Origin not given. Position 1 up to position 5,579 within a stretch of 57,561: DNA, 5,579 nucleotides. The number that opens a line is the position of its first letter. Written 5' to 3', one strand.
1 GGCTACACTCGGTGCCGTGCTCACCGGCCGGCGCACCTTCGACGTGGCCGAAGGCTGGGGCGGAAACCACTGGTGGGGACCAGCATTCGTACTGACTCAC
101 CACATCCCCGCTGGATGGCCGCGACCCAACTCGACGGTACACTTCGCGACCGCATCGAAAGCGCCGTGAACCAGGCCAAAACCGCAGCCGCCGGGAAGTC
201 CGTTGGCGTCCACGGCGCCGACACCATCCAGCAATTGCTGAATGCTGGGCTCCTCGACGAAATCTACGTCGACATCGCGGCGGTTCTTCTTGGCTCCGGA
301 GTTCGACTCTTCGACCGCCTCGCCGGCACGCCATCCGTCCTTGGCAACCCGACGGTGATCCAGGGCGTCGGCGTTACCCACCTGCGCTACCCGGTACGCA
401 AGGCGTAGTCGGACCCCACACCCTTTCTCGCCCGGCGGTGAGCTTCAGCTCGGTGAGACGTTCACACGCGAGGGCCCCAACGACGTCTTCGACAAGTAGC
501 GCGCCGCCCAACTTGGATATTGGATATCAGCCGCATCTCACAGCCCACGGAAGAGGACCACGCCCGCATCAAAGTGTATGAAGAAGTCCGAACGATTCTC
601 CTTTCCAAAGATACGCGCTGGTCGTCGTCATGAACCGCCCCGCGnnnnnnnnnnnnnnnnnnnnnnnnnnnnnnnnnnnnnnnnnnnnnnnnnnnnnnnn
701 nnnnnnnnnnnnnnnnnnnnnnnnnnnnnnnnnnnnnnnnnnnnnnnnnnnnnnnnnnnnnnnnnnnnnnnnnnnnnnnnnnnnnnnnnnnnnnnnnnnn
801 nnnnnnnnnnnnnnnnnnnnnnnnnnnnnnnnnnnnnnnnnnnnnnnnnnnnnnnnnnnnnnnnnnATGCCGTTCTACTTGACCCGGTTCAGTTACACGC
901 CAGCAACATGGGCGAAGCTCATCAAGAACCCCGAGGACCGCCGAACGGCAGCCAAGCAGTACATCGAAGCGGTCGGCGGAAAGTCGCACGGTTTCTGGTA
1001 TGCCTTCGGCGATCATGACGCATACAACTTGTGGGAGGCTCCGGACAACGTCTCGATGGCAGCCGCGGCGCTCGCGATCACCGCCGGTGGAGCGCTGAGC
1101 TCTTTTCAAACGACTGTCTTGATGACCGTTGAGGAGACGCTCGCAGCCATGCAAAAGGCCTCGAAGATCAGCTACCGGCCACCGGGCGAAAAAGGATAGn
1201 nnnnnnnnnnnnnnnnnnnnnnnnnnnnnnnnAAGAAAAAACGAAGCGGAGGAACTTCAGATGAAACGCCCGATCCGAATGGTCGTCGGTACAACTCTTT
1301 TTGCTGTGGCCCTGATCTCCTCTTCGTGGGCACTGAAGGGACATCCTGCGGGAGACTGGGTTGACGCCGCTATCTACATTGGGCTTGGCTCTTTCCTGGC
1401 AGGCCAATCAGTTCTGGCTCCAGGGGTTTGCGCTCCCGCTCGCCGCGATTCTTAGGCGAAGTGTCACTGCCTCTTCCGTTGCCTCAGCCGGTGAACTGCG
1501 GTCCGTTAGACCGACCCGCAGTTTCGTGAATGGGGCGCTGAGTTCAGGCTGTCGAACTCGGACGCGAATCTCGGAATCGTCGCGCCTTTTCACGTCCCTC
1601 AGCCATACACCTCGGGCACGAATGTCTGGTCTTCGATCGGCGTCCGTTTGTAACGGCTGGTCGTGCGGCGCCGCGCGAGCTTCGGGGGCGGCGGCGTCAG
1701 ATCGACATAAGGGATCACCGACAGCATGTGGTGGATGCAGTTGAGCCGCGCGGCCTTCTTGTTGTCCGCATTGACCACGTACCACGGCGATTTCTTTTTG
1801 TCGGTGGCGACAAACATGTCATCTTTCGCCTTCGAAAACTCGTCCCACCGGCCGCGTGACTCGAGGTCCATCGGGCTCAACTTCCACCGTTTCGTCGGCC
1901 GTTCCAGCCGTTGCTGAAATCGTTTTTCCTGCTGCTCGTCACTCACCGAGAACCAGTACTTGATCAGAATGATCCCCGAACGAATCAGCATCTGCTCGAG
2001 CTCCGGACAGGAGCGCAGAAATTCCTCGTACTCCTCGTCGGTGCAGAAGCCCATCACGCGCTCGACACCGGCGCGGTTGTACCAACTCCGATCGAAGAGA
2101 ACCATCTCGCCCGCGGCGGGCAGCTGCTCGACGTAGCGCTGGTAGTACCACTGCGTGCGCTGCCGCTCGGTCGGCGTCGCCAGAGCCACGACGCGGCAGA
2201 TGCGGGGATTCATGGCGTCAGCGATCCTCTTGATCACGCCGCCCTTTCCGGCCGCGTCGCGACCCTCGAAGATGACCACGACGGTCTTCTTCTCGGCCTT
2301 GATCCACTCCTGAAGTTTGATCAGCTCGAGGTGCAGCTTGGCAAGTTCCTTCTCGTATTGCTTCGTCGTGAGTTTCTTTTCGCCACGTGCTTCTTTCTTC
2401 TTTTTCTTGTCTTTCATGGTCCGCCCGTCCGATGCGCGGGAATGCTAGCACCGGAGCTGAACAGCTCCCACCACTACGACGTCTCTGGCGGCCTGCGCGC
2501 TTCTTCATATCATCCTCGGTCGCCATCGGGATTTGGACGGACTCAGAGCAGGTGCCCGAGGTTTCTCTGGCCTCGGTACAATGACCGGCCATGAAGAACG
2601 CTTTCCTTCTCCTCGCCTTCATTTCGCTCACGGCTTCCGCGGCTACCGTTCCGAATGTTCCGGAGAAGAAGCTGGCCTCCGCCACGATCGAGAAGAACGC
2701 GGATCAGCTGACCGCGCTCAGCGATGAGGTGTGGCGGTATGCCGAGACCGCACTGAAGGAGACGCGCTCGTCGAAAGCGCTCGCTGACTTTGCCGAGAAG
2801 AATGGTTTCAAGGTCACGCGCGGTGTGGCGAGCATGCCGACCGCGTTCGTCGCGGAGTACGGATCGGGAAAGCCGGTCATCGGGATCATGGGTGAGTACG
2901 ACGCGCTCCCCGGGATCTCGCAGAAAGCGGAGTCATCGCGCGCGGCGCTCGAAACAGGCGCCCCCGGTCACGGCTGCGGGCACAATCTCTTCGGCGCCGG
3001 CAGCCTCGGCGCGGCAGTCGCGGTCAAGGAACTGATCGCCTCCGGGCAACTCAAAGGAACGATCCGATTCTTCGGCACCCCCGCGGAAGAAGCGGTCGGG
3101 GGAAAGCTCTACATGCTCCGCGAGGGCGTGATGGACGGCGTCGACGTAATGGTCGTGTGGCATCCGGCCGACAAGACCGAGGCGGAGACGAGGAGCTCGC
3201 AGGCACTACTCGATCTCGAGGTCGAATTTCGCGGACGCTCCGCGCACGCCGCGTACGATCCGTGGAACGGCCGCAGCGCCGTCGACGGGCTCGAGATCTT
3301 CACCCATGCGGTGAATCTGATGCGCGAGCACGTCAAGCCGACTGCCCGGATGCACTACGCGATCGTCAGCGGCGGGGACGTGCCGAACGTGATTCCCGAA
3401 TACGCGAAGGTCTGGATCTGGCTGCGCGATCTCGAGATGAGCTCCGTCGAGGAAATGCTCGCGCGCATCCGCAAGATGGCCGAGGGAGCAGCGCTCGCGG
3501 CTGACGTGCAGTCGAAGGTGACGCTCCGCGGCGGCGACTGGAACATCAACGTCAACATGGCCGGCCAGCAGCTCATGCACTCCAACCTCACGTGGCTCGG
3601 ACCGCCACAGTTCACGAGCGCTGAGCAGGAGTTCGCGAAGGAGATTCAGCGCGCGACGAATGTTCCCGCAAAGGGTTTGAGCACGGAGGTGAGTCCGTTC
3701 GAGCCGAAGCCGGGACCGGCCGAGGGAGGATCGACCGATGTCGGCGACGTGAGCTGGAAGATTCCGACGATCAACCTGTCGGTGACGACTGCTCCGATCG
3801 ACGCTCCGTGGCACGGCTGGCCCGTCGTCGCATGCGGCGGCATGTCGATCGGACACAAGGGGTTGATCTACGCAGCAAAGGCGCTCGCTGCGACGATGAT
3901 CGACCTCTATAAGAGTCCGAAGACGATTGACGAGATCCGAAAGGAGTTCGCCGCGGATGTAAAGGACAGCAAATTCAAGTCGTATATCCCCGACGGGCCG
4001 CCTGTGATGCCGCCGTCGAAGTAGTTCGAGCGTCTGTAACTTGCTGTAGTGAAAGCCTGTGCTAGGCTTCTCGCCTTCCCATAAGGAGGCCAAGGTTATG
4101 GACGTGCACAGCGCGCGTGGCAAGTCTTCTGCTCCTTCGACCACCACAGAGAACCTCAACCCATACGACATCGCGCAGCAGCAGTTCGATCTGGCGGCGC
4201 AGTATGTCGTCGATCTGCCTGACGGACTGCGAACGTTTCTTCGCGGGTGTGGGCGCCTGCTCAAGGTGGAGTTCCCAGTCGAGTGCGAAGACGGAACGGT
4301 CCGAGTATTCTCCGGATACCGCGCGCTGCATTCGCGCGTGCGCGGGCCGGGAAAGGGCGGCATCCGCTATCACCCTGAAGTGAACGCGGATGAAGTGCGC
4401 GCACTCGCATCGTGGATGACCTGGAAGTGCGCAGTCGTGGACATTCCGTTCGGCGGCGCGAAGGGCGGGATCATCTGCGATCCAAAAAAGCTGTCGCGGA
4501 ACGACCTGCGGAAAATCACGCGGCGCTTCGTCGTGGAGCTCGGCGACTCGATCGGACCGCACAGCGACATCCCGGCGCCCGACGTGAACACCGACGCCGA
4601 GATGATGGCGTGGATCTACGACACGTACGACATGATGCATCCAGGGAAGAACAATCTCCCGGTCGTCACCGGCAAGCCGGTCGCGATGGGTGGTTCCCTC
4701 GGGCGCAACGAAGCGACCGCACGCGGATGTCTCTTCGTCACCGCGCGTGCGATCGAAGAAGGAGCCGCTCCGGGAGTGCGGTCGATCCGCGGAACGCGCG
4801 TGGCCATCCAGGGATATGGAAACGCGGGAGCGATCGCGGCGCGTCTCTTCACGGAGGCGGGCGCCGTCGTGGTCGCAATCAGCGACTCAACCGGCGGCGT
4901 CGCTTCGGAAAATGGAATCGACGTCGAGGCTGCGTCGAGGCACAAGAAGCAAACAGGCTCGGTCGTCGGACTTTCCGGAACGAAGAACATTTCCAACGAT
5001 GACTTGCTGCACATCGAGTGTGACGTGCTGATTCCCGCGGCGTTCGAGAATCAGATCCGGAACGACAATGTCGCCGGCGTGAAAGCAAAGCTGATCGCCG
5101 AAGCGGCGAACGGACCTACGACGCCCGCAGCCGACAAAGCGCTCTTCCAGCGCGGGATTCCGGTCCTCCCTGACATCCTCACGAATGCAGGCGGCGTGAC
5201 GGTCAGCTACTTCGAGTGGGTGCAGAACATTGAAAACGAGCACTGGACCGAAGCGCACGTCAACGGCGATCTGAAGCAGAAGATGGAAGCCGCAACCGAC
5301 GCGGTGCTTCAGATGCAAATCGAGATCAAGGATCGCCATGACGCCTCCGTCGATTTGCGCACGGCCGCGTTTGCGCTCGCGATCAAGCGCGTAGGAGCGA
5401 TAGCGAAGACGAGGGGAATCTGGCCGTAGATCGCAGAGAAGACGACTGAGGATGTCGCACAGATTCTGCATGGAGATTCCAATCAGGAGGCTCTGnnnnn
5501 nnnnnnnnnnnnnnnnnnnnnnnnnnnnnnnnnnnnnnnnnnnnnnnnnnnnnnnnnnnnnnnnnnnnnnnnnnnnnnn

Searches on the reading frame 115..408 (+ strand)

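Call 64: search_protein_families(library=pfam, proteins=[window:115-408:+], max_evalue=0.00001)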
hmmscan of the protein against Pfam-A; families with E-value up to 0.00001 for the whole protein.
window:115-408:+ (97 aa): 1 family
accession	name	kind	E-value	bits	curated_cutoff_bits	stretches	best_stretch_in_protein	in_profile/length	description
PF01872.23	RibD_C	-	6.1e-07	29.9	24.1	1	14-68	120-175/197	RibD C-terminal domain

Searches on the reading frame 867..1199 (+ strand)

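Call 64: search_protein_families(library=pfam, proteins=[window:867-1199:+], max_evalue=0.00001)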
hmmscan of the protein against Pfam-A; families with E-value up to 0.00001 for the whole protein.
window:867-1199:+ (110 aa): 1 family
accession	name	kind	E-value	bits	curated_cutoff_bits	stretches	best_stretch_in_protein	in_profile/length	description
PF08734.17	GYD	-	3e-23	82.1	31.4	1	4-93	1-89/91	GYD domain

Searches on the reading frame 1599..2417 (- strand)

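Call 64: search_protein_families(library=pfam, proteins=[window:1599-2417:-], max_evalue=0.00001)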
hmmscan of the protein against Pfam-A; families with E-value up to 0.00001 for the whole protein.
window:1599-2417:- (272 aa): 1 family
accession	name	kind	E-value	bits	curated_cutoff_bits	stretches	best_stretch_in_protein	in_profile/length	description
PF03976.20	PPK2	-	1.6e-106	355.4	22.3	1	16-238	2-224/229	Polyphosphate kinase 2 (PPK2)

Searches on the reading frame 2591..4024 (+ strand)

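Call 64: search_protein_families(library=pfam, proteins=[window:2591-4024:+], max_evalue=0.00001)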
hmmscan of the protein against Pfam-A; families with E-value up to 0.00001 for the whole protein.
window:2591-4024:+ (477 aa): 2 families
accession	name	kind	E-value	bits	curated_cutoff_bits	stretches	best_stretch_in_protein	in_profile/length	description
PF01546.33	Peptidase_M20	-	1.1e-11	45.5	24.6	1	99-262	2-113/206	Peptidase family M20/M25/M40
PF07687.19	M20_dimer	-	1.5e-10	41.4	21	1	206-301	6-103/107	Peptidase dimerisation domain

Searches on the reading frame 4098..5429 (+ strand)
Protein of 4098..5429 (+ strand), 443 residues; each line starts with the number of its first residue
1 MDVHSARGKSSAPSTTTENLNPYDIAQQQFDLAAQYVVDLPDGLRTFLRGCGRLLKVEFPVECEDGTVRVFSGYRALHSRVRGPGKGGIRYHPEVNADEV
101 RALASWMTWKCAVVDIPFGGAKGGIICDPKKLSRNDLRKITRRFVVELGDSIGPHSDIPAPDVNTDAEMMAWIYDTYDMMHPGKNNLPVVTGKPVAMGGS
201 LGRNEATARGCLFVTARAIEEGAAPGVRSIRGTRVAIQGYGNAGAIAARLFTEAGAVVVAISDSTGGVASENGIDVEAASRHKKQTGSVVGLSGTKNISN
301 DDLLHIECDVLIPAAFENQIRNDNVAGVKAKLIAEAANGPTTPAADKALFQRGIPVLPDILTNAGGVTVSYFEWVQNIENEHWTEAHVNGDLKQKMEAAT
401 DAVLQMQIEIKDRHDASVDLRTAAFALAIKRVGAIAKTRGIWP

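Call 64: search_protein_families(library=pfam, proteins=[window:4098-5429:+], max_evalue=0.00001)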
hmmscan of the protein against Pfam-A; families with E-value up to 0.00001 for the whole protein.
window:4098-5429:+ (443 aa): 2 families
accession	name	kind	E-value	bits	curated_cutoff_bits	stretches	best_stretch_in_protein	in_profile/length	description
PF00208.27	ELFV_dehydrog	-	3.5e-71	240.2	23.4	1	198-440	1-241/241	Glutamate/Leucine/Phenylalanine/Valine dehydrogenase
PF02812.23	ELFV_dehydrog_N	-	1.1e-54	184.1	25.3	1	53-178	3-128/129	Glu/Leu/Phe/Val dehydrogenase, dimerisation domain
